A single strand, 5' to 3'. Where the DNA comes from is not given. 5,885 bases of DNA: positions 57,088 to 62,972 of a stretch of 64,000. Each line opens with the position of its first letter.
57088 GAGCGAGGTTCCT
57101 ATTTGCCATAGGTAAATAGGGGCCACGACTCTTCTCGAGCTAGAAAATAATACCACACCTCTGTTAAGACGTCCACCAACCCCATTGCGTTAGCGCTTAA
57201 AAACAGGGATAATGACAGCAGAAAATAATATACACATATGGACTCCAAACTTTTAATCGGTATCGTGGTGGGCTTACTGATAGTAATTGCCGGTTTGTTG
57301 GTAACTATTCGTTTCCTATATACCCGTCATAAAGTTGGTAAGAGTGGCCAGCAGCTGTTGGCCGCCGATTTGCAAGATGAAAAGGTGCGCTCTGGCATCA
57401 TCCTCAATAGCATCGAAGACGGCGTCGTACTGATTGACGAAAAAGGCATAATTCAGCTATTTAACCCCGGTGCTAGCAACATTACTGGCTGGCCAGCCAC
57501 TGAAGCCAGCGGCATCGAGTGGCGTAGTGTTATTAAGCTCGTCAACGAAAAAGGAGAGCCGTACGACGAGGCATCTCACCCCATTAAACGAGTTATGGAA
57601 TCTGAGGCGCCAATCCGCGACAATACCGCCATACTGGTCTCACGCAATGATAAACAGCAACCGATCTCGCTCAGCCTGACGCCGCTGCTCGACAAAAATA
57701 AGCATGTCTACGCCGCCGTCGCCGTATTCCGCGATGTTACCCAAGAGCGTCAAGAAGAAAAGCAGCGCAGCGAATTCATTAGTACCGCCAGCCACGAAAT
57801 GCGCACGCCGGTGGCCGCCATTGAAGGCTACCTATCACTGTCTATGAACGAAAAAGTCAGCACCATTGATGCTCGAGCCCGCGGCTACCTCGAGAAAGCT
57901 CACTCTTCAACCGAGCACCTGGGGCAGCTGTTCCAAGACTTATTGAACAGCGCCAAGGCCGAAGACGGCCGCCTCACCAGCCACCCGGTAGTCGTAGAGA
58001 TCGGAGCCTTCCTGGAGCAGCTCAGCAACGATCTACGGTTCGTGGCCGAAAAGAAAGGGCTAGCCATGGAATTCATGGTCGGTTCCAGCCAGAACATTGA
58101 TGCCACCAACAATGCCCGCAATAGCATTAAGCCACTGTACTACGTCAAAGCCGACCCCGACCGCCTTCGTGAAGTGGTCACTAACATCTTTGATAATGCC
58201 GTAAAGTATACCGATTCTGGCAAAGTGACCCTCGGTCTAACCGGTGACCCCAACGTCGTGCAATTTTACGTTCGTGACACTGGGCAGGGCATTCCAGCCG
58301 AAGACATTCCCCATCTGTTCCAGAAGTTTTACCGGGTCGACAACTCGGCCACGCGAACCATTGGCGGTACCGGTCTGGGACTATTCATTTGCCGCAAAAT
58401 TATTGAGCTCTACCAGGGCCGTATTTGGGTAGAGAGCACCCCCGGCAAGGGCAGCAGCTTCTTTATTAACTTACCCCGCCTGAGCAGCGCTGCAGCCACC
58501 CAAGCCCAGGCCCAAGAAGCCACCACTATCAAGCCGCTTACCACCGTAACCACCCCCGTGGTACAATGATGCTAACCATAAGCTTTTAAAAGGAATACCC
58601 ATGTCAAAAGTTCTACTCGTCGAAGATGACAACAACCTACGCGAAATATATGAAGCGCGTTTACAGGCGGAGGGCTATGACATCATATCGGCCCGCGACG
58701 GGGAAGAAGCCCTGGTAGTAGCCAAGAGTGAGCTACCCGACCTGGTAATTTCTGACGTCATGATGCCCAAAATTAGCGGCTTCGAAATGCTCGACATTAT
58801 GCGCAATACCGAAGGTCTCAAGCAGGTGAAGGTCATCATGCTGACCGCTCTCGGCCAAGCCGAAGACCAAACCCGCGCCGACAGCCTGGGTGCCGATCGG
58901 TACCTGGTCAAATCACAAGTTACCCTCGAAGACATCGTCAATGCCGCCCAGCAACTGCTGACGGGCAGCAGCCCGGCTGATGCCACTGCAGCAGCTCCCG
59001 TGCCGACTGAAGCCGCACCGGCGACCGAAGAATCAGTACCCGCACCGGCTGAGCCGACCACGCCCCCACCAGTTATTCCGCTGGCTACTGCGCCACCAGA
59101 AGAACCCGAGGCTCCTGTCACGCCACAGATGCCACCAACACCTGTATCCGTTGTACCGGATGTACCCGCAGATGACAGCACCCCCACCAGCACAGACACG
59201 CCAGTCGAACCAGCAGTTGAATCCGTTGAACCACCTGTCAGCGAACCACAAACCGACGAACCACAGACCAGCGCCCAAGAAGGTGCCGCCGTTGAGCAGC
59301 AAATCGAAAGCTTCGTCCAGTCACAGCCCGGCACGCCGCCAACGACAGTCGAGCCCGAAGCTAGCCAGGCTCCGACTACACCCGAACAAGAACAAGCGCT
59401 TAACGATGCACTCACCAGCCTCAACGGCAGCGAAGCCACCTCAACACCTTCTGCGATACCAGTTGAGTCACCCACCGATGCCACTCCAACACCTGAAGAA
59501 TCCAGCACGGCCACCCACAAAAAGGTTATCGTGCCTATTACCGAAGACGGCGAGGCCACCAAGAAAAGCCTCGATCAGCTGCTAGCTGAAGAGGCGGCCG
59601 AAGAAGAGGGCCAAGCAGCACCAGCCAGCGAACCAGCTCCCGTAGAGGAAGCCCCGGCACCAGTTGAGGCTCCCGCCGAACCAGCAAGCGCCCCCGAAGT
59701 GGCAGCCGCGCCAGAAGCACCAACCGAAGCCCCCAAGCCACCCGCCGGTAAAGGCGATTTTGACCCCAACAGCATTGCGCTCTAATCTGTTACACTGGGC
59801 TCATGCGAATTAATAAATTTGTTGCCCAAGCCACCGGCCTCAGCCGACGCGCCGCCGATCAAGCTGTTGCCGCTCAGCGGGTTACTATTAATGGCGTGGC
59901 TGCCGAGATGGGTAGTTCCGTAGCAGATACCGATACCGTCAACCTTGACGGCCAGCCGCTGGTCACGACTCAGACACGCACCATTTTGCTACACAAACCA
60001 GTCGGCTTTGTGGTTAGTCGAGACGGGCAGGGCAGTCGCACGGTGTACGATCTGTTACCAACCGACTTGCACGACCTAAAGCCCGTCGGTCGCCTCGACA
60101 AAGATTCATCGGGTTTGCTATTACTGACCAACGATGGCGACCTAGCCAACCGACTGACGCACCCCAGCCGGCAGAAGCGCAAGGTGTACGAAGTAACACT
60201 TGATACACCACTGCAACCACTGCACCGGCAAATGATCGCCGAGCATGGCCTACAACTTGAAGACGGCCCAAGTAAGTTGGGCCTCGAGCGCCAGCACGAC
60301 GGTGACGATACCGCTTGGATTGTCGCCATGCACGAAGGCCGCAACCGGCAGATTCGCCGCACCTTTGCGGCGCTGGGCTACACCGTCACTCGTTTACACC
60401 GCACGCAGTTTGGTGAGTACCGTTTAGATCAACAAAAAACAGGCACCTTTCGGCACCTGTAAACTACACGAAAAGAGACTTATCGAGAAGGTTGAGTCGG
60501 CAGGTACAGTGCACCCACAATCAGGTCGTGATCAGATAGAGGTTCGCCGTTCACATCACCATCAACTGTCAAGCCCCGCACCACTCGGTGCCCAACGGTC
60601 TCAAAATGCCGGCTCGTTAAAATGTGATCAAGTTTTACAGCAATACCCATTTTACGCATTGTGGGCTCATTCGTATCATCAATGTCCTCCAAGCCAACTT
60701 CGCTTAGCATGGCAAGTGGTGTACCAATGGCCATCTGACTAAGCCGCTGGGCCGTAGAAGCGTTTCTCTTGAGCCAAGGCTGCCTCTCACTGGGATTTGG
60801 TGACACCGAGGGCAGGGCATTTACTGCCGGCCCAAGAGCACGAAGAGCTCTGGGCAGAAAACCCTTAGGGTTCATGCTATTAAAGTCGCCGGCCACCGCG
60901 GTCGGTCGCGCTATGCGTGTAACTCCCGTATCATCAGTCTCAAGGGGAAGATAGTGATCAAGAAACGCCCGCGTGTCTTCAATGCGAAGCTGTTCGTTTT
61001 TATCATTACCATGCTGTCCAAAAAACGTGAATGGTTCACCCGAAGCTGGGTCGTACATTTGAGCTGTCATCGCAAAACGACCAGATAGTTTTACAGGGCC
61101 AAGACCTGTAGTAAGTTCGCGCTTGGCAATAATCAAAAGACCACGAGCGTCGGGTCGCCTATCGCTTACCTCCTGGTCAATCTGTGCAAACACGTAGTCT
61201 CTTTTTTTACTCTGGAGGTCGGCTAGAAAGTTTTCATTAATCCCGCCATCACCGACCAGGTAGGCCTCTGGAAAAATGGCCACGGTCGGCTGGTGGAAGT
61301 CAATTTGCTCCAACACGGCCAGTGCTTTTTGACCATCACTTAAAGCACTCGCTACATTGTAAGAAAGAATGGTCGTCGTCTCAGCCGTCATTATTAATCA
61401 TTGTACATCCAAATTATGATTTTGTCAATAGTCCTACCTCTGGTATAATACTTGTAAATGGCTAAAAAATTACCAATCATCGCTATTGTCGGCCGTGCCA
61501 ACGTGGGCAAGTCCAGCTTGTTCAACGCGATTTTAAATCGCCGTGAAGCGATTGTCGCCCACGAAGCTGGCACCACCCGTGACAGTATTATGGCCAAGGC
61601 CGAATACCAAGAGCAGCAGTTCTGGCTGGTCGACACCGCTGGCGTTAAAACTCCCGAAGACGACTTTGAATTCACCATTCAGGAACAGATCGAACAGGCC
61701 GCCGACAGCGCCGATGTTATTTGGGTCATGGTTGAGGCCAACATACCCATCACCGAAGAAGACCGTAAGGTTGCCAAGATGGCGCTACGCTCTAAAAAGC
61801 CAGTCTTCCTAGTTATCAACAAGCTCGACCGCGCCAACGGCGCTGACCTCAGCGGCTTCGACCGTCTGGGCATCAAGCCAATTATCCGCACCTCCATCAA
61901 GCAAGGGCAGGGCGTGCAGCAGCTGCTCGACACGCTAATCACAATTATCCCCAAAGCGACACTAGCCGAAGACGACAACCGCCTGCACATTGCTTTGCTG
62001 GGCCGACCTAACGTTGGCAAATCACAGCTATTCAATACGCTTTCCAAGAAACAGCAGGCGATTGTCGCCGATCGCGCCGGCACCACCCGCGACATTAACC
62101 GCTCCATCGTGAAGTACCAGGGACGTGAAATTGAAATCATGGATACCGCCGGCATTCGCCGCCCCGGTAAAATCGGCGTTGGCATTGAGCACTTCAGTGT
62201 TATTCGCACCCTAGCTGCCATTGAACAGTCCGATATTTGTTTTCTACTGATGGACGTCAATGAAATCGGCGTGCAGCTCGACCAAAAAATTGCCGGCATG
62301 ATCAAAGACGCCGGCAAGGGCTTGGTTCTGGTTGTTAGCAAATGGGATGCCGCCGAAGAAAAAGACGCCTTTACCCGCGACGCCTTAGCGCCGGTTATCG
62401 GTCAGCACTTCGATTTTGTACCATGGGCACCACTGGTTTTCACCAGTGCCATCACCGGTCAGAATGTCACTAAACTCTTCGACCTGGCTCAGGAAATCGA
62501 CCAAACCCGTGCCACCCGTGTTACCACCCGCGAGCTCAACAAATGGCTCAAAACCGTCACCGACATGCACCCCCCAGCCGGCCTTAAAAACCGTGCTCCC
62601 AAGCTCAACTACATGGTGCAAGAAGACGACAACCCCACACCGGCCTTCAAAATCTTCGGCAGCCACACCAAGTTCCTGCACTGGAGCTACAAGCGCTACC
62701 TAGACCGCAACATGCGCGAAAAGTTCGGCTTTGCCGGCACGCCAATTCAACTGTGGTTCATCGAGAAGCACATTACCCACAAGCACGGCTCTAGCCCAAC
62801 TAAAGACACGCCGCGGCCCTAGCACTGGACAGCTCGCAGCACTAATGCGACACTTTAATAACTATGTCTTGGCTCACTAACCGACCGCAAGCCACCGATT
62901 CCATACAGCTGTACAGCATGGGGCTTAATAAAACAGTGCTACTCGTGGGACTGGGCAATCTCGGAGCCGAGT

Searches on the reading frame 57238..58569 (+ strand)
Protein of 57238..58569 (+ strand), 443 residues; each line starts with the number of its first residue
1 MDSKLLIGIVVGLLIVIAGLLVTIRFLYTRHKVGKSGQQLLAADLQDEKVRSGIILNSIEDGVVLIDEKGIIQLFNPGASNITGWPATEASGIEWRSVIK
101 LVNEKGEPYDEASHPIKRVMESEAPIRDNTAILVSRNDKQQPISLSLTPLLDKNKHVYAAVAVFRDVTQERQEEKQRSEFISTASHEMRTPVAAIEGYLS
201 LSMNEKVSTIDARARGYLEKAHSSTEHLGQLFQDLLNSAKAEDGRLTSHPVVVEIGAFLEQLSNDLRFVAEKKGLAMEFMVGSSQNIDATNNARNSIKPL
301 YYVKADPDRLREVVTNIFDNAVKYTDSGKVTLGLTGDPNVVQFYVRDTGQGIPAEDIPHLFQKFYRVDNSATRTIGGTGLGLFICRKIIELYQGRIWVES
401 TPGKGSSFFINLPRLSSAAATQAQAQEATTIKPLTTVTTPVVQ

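Call 82: search_protein_families(library=pfam, proteins=[window:57238-58569:+], max_evalue=0.00001)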
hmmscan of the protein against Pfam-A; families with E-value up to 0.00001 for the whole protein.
window:57238-58569:+ (443 aa): 5 families
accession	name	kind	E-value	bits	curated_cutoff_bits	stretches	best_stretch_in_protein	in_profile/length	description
PF02518.31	HATPase_c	-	2.3e-32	112.2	26.4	1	306-414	2-109/111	Histidine kinase-, DNA gyrase B-, and HSP90-like ATPase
PF00512.31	HisKA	-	3.7e-14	53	26.9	1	176-244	1-66/66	His Kinase A (phospho-acceptor) domain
PF08448.16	PAS_4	-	9.1e-12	45.6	23.1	1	56-172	1-110/110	PAS fold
PF13426.13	PAS_9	-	2e-10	41.3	27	1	61-169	2-103/103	PAS domain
PF00989.32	PAS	-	1.3e-06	28.8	22.6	1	55-167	6-113/113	PAS fold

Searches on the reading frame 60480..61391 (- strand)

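Call 82: search_protein_families(library=pfam, proteins=[window:60480-61391:-], max_evalue=0.00001)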
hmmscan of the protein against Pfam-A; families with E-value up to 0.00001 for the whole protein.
window:60480-61391:- (303 aa): 1 family
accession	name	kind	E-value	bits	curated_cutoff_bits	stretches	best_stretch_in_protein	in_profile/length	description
PF03372.29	Exo_endo_phos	-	6.6e-06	26.5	24.5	0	9-288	1-225/225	Endonuclease/Exonuclease/phosphatase family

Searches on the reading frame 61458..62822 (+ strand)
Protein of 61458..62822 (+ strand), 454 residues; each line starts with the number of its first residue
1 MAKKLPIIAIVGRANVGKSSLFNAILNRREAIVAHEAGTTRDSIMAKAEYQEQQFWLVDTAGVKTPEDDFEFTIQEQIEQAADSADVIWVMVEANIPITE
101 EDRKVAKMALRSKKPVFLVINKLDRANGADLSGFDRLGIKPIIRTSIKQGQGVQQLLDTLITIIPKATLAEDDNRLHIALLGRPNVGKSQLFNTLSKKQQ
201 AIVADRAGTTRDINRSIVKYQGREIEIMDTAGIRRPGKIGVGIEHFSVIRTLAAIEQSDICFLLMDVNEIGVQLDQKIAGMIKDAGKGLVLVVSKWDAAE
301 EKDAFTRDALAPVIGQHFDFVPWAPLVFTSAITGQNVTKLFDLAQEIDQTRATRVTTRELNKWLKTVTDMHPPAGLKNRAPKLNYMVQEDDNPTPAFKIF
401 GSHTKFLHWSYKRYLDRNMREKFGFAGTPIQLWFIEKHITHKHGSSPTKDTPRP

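Call 82: search_protein_families(library=pfam, proteins=[window:61458-62822:+], max_evalue=0.00001)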
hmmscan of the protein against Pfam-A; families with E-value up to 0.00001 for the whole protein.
window:61458-62822:+ (454 aa): 9 families
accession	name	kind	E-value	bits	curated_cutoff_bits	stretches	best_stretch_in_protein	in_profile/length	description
PF01926.29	MMR_HSR1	-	2.1e-54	182.9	21.9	2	8-122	2-113/113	50S ribosome-binding GTPase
PF02421.24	FeoB_N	-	1.7e-23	83.3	27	2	177-304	2-123/156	Ferrous iron transport protein B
PF14714.11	KH_dom-like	-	1.9e-22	79.7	27.3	1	354-434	1-80/81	KH-domain-like of EngA bacterial GTPase enzymes, C-terminal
PF00009.33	GTP_EFTU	-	5.8e-18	65.6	26.5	1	4-165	2-187/188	Elongation factor Tu GTP binding domain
PF00350.29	Dynamin_N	-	1.2e-12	48.6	27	0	51-122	99-167/168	Dynamin family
PF04548.22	AIG1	-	1.5e-11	44.5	27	1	8-107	3-105/212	AIG1 family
PF03193.22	RsgA_GTPase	-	1.4e-08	35.2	30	0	109-235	49-170/174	RsgA GTPase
PF00071.28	Ras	-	3.4e-07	30.4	21.6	0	178-342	2-154/162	Ras family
PF08477.19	Roc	-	4.3e-06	27.4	27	0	8-124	2-119/119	Ras of Complex, Roc, domain of DAPkinase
